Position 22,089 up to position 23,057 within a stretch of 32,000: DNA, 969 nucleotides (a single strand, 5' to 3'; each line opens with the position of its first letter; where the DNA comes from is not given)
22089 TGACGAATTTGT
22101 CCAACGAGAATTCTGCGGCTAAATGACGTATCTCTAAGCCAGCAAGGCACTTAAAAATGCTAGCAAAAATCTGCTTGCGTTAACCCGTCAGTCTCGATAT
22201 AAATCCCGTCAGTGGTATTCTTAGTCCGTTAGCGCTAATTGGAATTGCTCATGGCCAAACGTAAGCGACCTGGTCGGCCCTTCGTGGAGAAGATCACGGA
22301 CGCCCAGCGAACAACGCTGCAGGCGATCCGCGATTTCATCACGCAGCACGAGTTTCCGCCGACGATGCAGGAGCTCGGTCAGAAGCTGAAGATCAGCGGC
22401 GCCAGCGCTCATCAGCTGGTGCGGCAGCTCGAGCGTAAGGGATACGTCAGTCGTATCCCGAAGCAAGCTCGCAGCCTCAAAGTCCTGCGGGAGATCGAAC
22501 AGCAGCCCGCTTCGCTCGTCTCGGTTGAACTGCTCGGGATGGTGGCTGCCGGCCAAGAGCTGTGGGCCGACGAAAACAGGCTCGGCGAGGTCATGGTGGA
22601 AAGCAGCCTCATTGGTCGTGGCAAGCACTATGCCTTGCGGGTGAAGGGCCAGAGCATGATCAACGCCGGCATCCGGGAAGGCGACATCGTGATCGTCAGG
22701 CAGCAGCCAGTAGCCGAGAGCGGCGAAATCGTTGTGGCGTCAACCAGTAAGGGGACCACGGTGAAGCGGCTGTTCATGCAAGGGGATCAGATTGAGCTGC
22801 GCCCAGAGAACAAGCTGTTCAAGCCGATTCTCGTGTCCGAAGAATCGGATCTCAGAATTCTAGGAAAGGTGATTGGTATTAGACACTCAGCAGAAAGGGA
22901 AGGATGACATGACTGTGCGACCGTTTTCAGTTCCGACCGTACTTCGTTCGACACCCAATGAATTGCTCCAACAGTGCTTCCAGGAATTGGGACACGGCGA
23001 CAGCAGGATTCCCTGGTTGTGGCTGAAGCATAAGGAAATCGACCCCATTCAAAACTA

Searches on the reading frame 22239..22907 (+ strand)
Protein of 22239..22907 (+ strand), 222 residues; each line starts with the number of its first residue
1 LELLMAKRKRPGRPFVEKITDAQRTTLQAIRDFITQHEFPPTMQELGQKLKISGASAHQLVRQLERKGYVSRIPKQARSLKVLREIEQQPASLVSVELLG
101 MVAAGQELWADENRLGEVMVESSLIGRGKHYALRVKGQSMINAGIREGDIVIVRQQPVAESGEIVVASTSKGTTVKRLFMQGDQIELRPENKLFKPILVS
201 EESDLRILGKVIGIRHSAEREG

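Call 73: search_protein_families(library=pfam, proteins=[window:22239-22907:+], max_evalue=0.01)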
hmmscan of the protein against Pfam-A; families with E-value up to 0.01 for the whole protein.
window:22239-22907:+ (222 aa): 8 families
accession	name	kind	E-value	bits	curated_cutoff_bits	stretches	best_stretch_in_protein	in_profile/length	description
PF00717.28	Peptidase_S24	-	8.3e-30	103.3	23.3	1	98-212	2-116/116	Peptidase S24-like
PF01726.22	LexA_DNA_bind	-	7.9e-15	54.8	23.7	1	17-78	2-64/65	LexA DNA binding domain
PF12802.13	MarR_2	-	4.3e-07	30.4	27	1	35-74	19-54/61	MarR family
PF01047.28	MarR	-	5.9e-05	23.3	24.6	1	40-75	17-52/59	MarR family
PF09339.16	HTH_IclR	-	6.5e-05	23.1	22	1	33-72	11-50/52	IclR helix-turn-helix domain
PF01325.25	Fe_dep_repress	-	7.9e-05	23.2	26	1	40-75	22-57/60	Iron dependent repressor, N-terminal DNA binding domain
PF13412.12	HTH_24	-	0.00021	21.2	21.9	1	42-70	19-47/48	Winged helix-turn-helix DNA-binding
PF21984.2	DnaD_N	-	0.0007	20.2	27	1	19-76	14-71/101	DnaD N-terminal domain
